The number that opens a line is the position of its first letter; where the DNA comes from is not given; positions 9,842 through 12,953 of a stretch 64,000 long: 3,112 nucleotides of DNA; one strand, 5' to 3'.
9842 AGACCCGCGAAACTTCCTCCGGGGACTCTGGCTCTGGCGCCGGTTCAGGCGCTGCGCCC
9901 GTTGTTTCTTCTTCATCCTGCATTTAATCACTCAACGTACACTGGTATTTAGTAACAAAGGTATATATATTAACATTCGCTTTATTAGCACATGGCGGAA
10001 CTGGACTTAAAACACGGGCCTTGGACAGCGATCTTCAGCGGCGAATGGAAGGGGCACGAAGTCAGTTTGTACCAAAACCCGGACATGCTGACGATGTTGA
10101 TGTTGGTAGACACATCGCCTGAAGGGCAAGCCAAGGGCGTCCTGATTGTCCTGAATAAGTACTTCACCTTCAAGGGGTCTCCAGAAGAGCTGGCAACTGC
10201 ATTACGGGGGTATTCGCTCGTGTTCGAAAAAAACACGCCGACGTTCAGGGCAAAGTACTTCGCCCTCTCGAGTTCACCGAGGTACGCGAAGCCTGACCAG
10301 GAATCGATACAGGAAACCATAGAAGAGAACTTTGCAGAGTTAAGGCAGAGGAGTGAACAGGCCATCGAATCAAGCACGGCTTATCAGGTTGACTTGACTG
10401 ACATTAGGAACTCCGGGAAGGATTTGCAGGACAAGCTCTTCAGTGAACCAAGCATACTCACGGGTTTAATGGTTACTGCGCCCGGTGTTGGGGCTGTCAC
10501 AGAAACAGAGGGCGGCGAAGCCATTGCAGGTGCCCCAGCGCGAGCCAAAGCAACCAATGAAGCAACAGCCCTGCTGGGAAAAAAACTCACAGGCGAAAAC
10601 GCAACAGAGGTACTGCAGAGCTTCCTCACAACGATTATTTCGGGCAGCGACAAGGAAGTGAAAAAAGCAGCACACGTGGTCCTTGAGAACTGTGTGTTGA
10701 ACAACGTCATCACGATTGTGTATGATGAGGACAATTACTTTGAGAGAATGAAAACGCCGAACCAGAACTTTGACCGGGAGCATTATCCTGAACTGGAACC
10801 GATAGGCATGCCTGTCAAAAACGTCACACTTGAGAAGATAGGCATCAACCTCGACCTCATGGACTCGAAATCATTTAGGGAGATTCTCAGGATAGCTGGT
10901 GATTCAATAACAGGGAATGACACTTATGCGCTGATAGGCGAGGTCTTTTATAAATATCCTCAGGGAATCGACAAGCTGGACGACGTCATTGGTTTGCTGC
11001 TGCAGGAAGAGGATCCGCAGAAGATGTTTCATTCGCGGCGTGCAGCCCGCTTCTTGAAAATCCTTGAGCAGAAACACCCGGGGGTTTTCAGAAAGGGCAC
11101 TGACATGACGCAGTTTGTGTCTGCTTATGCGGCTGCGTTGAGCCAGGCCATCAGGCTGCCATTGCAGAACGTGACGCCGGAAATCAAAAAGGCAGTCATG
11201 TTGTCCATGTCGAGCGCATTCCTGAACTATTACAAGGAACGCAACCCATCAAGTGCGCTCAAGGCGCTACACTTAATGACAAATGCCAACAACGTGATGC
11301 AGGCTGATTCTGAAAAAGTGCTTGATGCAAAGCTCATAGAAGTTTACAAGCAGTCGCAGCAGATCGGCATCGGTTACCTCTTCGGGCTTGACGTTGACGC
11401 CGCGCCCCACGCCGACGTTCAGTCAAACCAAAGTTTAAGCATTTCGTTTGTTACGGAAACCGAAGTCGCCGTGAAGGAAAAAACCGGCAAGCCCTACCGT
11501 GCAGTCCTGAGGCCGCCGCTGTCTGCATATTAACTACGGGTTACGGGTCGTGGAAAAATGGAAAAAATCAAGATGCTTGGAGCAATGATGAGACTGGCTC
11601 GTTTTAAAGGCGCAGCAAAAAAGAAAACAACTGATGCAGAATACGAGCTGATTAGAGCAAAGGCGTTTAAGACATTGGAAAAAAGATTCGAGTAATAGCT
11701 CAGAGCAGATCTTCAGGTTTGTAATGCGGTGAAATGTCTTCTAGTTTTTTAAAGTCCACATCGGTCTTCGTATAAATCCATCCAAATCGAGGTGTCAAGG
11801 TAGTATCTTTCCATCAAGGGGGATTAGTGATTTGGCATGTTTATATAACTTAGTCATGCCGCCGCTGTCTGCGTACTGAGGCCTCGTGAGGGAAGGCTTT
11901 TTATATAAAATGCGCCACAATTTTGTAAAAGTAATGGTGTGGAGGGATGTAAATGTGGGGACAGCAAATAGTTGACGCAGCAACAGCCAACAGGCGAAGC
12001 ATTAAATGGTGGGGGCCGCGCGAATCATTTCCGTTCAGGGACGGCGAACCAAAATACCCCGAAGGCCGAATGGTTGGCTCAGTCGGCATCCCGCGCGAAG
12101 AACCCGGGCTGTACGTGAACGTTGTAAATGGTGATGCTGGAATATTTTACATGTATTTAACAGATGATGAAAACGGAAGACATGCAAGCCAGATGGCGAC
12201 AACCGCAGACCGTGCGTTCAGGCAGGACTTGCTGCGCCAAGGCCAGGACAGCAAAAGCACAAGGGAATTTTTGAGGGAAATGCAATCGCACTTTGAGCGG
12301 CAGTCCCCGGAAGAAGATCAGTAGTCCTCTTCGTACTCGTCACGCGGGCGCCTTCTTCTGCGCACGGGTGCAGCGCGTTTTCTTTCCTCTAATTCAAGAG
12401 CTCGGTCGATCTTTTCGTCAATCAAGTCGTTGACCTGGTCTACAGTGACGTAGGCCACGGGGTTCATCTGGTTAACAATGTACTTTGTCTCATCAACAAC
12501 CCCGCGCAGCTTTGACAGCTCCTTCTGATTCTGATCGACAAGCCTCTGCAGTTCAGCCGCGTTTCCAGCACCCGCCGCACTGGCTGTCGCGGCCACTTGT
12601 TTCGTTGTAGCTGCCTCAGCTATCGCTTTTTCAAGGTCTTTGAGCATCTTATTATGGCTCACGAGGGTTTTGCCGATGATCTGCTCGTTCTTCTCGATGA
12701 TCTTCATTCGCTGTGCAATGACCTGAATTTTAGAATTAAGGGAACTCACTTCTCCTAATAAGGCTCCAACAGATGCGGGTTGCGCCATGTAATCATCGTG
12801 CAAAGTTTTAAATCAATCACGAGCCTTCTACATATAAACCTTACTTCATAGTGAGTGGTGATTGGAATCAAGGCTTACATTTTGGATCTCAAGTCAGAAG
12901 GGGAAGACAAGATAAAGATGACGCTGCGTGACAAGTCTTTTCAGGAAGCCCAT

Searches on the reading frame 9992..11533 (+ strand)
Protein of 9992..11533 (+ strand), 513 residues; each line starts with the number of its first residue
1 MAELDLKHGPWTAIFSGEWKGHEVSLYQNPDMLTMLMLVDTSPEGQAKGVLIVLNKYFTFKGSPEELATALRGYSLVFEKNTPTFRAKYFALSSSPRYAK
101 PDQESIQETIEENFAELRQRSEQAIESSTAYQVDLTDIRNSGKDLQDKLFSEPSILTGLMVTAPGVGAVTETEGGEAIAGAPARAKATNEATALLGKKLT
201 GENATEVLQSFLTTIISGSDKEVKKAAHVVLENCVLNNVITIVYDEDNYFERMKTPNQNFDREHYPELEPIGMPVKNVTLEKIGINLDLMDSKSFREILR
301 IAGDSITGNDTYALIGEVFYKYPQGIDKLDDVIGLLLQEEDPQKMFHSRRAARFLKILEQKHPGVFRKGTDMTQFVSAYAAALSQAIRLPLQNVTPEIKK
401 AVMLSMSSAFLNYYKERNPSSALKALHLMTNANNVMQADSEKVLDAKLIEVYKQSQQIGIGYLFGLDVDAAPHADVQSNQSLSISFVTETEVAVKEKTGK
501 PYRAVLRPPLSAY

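Call 7: search_protein_families(library=pfam, proteins=[window:9992-11533:+], max_evalue=0.1)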
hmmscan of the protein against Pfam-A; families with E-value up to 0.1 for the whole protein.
window:9992-11533:+ (513 aa): 0 families

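Call 21: find_related_loci(query=A3, collection=metagenome_contigs, flank=10000)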
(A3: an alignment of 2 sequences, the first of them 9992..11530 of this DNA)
Query A3 (513 aa) in metagenome_contigs; peptide patterns used: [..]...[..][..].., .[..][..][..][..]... (x = any residue, [..] = any of these).
600 stretches matched a pattern (row limit reached: there are more); 1 encode a relative of the query (tblastn E <= 1e-3); 1 distinct loci.
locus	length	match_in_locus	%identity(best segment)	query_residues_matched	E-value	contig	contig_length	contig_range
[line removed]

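Call 22: search_solved_structures(query=A3, max_evalue=10)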
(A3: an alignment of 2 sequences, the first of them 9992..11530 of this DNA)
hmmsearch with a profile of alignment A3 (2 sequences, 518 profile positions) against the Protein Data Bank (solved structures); distinct sequences matched with E-value up to 10: 0.

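Call 23: find_homologous_proteins(query=A3, max_evalue=0.001)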
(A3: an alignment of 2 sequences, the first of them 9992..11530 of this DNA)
Query A3 (2 sequences) (513 aa, profile of the alignment): 5 proteins with E <= 0.001 among 8000 candidates.
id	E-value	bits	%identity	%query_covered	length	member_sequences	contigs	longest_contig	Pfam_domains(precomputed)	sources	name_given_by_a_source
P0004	7.2e-297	1003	100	100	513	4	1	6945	-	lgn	-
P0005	1.1e-154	534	49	99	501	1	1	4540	-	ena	-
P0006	1.2e-153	530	34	99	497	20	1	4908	-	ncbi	-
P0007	1.5e-144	500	95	57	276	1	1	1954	-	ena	-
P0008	3.3e-128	447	32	99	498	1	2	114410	-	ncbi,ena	-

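Call 25: find_encoding_contigs(protein=P0008, flank=10000, max_places=3)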
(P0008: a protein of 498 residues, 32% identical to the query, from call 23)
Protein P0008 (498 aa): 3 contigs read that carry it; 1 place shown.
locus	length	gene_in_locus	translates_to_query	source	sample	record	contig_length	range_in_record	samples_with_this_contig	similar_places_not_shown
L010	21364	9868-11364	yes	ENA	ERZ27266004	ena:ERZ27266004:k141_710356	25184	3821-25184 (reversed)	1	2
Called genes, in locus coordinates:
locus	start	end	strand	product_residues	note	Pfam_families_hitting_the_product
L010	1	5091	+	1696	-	?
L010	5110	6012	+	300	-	PF18998:Flg_new_2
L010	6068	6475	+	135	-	-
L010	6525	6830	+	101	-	-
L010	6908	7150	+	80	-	-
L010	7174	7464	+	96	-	-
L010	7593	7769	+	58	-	PF01402:RHH_1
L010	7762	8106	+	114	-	-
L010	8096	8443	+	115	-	-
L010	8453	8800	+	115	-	-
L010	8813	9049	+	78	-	-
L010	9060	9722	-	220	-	-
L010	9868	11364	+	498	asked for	-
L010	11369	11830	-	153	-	-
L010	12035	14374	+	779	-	PF03104:DNA_pol_B_exo1, PF13482:RNase_H_2, PF10108:DNA_pol_B_exo2, PF00136:DNA_pol_B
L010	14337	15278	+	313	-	PF00557:Peptidase_M24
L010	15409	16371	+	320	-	-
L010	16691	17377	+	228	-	PF02223:Thymidylate_kin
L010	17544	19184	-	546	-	PF18262:PhetRS_B1 (faint), PF03483:B3_4, PF03484:B5, PF17759:tRNA_synthFbeta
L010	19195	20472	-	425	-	PF01409:tRNA-synt_2d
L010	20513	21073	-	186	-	PF22769:DCD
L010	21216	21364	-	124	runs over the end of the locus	PF01592:NifU_N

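Call 26: find_encoding_contigs(protein=P0006, flank=10000, max_places=3)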
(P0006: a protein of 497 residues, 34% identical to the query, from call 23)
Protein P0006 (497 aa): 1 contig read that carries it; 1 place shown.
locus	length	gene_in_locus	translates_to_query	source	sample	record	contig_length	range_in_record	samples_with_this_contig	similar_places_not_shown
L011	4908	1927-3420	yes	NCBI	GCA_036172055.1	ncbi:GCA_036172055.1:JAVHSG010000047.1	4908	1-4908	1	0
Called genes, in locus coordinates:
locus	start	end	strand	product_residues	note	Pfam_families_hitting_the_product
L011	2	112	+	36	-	?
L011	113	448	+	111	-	-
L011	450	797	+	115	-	-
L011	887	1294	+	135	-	-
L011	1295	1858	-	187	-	-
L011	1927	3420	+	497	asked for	-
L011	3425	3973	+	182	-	PF00657:Lipase_GDSL, PF04311:DUF459 (weak), PF13472:Lipase_GDSL_2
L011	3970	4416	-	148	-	-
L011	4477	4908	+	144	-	?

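Call 27: find_encoding_contigs(protein=P0005, flank=10000, max_places=3)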
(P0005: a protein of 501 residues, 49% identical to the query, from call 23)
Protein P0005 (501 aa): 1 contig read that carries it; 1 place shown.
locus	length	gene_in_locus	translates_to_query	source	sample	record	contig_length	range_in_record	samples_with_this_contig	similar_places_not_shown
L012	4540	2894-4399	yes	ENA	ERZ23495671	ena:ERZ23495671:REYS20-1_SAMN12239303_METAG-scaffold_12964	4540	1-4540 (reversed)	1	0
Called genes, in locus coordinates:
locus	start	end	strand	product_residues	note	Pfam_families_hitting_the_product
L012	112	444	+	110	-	-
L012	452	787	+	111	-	-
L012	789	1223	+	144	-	-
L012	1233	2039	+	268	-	-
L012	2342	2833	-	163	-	-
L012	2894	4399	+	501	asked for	-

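Call 57: predict_structure(alignment_id=A5)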
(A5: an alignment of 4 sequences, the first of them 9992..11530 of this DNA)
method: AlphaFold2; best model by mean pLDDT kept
length: 513 residues; sequences in the alignment: 4
mean_pLDDT: 42.0   pTM: 0.36
mean pLDDT of the five models: 42.0, 36.7, 36.6, 36.4, 36.0
residues with pLDDT >= 90: 0; 70-90: 3; 50-70: 142; < 50: 368
segments of 3 or more residues with pLDDT < 50: 1-10, 16-18, 26-35, 47-50, 52-309, 311-313, 323-325, 360-395, 466-470, 485-493, 502-513
pLDDT, mean of each block of 10 residues (from residue 1): 39 51 48 46 51 41 45 32 24 25 39 41 33 35 44 37 29 29 28 31 31 31 43 40 31 31 35 26 27 36 36 55 52 66 54 52 38 32 39 49 57 59 51 54 59 66 50 60 47 49 40 28
secondary structure, 60 per line:
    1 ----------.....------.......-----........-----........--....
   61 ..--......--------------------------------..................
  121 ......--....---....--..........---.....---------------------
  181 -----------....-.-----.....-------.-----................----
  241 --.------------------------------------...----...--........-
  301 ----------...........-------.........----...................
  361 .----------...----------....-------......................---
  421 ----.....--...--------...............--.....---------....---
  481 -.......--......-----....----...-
elements in order: H11-15 E22-28 E34-41 E47-54 E57-62 H65-70 H103-126 E129-132 H136-139 H142-151 H155-159 E192-195 H204-207 H221-236 H292-299 H311-321 H329-337 H342-361 E385-388 H396-417 E425-429 H443-457 E460-464 H474-477 E482-488 E491-496 E502-505

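Call 59: search_protein_families(library=pfam, alignment_id=A10, max_evalue=10)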
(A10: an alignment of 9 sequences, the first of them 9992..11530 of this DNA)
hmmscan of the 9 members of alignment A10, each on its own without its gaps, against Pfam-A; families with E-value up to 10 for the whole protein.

A. member 1, window:9992-11530:+ (513 aa): 1 family
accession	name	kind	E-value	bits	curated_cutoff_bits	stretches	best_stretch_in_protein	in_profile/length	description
PF22927.2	INT1_R3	-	0.19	11.8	27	1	352-427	75-145/160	Integrator complex subunit 1, R3 domain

B. families by the number of members that match (of 9 scanned): 12 families
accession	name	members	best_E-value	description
PF01935.23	DUF87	5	0.00019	Helicase HerA, central domain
PF22288.1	DUF6963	1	0.0056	Domain of unknown function (DUF6963)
PF00235.25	Profilin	1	0.053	Profilin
PF09321.15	DUF1978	1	0.059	Domain of unknown function (DUF1978)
PF01868.21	RNase_P-MRP_p29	1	0.077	Ribonuclease P/MRP, subunit p29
PF11447.13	DUF3201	1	0.09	Protein of unknown function (DUF3201)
PF01979.26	Amidohydro_1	1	0.17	Amidohydrolase family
PF22927.2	INT1_R3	1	0.19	Integrator complex subunit 1, R3 domain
PF12845.12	TBD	1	0.19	TBD domain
PF01709.26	Transcrip_reg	1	0.22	TACO1/YebC second and third domain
PF04334.17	DUF478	1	0.22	Protein of unknown function (DUF478)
PF17675.6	APG6_N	1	0.85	Apg6 coiled-coil region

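Call 60: search_solved_structures(query=A10, max_evalue=10, show_alignments=2)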
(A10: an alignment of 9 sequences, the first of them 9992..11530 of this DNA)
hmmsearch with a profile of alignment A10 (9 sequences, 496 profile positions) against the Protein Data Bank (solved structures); distinct sequences matched with E-value up to 10: 6.
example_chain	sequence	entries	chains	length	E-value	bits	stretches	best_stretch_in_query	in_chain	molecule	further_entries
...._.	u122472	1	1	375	0.015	17.2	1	354-464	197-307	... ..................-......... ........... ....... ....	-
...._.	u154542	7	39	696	0.027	16.4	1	354-463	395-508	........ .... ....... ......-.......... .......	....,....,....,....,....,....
8xau_A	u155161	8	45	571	0.057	15.3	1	359-468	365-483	ATP-binding protein | HerA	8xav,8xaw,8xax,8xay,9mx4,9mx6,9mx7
4d2i_A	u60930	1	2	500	0.24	13.3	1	366-468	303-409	HERA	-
7f6d_B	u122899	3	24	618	0.65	11.8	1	369-468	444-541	HerA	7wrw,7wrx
2q1f_A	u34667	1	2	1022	1.1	11.1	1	324-373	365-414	Chondroitinase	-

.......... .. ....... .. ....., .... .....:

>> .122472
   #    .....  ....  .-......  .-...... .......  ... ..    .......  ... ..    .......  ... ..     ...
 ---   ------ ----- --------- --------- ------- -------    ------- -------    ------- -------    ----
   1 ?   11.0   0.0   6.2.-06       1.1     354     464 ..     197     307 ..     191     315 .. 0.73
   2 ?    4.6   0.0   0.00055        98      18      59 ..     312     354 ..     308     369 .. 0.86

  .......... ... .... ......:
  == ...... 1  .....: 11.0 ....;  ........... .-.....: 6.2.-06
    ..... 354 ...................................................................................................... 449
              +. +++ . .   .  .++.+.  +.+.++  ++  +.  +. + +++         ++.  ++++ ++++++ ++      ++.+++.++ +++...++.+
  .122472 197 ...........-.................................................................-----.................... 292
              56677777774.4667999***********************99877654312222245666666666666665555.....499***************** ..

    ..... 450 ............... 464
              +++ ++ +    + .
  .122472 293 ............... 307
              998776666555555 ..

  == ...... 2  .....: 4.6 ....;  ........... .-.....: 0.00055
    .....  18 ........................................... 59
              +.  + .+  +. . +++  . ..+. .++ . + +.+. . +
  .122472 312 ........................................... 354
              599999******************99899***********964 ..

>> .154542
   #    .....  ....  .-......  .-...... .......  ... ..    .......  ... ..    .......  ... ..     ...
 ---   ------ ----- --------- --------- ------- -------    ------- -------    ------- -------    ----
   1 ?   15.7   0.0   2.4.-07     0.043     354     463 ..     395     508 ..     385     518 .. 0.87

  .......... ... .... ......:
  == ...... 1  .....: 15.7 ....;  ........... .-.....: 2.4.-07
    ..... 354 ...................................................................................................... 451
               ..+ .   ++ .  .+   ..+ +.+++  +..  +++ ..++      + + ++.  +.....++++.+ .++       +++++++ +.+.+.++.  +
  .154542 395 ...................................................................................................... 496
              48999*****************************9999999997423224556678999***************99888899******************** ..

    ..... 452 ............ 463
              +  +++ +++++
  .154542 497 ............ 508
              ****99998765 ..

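Call 62: search_protein_families(library=phrogs, proteins=[window:9992-11530:+], max_evalue=0.1)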
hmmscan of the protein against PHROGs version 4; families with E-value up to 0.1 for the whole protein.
window:9992-11530:+ (513 aa): 1 family
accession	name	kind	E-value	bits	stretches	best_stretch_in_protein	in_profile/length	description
phrog_21766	-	unknown function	0.021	16.2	0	59-98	29-68/92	-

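Call 63: search_protein_families(library=ncbifam, proteins=[window:9992-11530:+], max_evalue=0.1)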
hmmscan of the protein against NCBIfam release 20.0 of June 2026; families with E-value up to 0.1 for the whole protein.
window:9992-11530:+ (513 aa): 0 families

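Call 76: find_related_loci(query=A10, collection=viral_contigs, flank=8000)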
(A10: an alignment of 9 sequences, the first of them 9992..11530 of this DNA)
Query A10 (513 aa) in viral_contigs; peptide patterns used: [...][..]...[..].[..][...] (x = any residue, [..] = any of these).
3 stretches matched a pattern, but none encodes a relative of the query by tblastn (E <= 1e-3).

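Call 88: search_protein_families(library=padloc, alignment_id=A10, max_evalue=1)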
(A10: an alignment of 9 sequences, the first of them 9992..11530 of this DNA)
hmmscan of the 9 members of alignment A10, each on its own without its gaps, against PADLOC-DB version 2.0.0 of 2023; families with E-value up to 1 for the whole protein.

A. member 1, window:9992-11530:+ (513 aa): 0 families

B. families by the number of members that match (of 9 scanned): 1 family
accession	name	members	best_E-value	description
PDLC02947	RT_IV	1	0.017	-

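Call 98: search_protein_families(library=pfam, proteins=[L009:1249-2721:+, L010:9868-11361:+, L011:1927-3417:+, L012:2894-4396:+], max_evalue=0.05)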
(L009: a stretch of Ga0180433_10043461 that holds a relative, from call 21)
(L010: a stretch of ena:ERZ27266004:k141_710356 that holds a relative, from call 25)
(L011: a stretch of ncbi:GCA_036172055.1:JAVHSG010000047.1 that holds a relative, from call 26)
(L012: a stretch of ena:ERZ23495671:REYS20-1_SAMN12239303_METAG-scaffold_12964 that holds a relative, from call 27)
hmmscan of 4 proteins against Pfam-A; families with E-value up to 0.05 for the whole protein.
L009:1249-2721:+ (491 aa): 1 family
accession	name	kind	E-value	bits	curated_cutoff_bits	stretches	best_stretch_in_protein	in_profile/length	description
PF01935.23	DUF87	-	0.00034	21.2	23.2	1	208-390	40-218/220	Helicase HerA, central domain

L010:9868-11361:+ (498 aa): 1 family
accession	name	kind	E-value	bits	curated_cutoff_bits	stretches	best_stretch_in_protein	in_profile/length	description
PF22288.1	DUF6963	-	0.0056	16.8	27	1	33-101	18-88/217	Domain of unknown function (DUF6963)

L011:1927-3417:+ (497 aa): 1 family
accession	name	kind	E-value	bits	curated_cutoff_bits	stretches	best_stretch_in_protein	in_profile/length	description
PF01935.23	DUF87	-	0.001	19.7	23.2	1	210-392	40-216/220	Helicase HerA, central domain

L012:2894-4396:+ (501 aa): 0 families

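Call 106: search_dna_similar(query=window:9992-11530:+, collection=plasmids, mode=protein, max_evalue=0.01, max_rows=5)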
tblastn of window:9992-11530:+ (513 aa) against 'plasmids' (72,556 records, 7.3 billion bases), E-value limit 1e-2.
No match.

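Call 107: search_dna_similar(query=window:9992-11530:+, collection=phages, mode=protein, max_evalue=0.01, max_rows=5)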
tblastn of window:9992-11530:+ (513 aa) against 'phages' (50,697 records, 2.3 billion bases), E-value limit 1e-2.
No match.

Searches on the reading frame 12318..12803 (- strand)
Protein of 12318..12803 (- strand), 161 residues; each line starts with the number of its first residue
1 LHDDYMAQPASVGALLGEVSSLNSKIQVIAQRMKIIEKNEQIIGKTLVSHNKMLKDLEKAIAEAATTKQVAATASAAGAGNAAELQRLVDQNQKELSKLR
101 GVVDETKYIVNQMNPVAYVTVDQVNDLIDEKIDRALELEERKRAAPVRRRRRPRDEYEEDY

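Call 7: search_protein_families(library=pfam, proteins=[window:12318-12803:-], max_evalue=0.1)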
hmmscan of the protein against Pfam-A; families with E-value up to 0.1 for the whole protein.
window:12318-12803:- (161 aa): 5 families
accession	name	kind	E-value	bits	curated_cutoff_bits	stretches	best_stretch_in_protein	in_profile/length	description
PF16331.10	TolA_bind_tri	-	1.2e-05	25.8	30.1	1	81-114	19-52/76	TolA binding protein trimerisation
PF08659.16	KR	-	0.0016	18.8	22.6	1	47-142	30-123/180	KR domain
PF12974.12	Phosphonate-bd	-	0.009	15.8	27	0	65-113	147-194/242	ABC transporter, phosphonate, periplasmic substrate-binding protein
PF00206.25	Lyase_1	-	0.011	15.6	27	1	43-115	168-241/312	Lyase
PF23023.1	Anti-Pycsar_Apyc1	-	0.034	14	50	1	1-46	187-232/250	Anti-Pycsar protein Apyc1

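Call 86: search_protein_families(library=pfam, alignment_id=A13, max_evalue=1)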
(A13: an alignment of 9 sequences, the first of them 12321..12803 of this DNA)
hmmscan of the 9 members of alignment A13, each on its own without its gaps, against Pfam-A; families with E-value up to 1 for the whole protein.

A. member 1, window:12321-12803:- (161 aa): 13 families
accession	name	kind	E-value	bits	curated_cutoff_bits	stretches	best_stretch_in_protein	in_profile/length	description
PF16331.10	TolA_bind_tri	-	1.2e-05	25.8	30.1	1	81-114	19-52/76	TolA binding protein trimerisation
PF08659.16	KR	-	0.0016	18.8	22.6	1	47-142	30-123/180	KR domain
PF12974.12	Phosphonate-bd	-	0.009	15.8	27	0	65-113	147-194/242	ABC transporter, phosphonate, periplasmic substrate-binding protein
PF00206.25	Lyase_1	-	0.011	15.6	27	1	43-115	168-241/312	Lyase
PF23023.1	Anti-Pycsar_Apyc1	-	0.034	14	50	1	1-46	187-232/250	Anti-Pycsar protein Apyc1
PF06335.17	DUF1054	-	0.11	12.9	27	1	20-68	142-191/198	Protein of unknown function (DUF1054)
PF05103.18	DivIVA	-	0.13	12.7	28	1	12-106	34-119/131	DivIVA protein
PF22111.2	MtrC-MtrF_N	-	0.13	12.6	27.7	1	67-95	32-59/126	Decaheme cytochrome c component MtrC/MtrF N-terminal domain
PF03378.21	CAS_CSE1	-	0.15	11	25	1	27-134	321-426/435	CAS/CSE protein, C-terminus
PF24252.1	CdrL_M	-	0.29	11.9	27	1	119-155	5-42/77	CdrL-like, middle region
PF13863.11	DUF4200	-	0.34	11.7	29.7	1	27-105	27-105/119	Domain of unknown function (DUF4200)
PF01519.22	DUF16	-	0.37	11.7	40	0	16-58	61-103/104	Protein of unknown function DUF16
PF22737.1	NNH6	-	0.73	10.4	27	0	48-83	53-88/114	NACHT N-terminal Helical domain 6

B. families by the number of members that match (of 9 scanned): 116 families (the first 25 are shown)
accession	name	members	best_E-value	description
PF01519.22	DUF16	8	0.014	Protein of unknown function DUF16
PF07889.17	DUF1664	5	0.0018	Protein of unknown function (DUF1664)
PF04102.17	SlyX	5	0.0082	SlyX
PF05531.17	NPV_P10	5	0.013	Nucleopolyhedrovirus P10 protein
PF19111.5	DUF5798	4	0.00057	Family of unknown function (DUF5798)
PF06103.16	DUF948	4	0.0017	Bacterial protein of unknown function (DUF948)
PF07851.19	TMEM120A-B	3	0.0065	TMEM120A/B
PF13863.11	DUF4200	3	0.0066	Domain of unknown function (DUF4200)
PF05377.16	FlaC_arch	3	0.0066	Flagella accessory protein C (FlaC)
PF06009.19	Laminin_II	3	0.0073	Laminin Domain II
PF05103.18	DivIVA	3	0.008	DivIVA protein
PF18052.6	Rx_N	3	0.014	Rx N-terminal domain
PF24611.2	Spectrin_Anc-1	2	0.0011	Nuclear anchorage protein 1, spectrin-like repeat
PF08659.16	KR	2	0.0016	KR domain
PF16454.10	PI3K_P85_iSH2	2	0.004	Phosphatidylinositol 3-kinase regulatory subunit P85 inter-SH2 domain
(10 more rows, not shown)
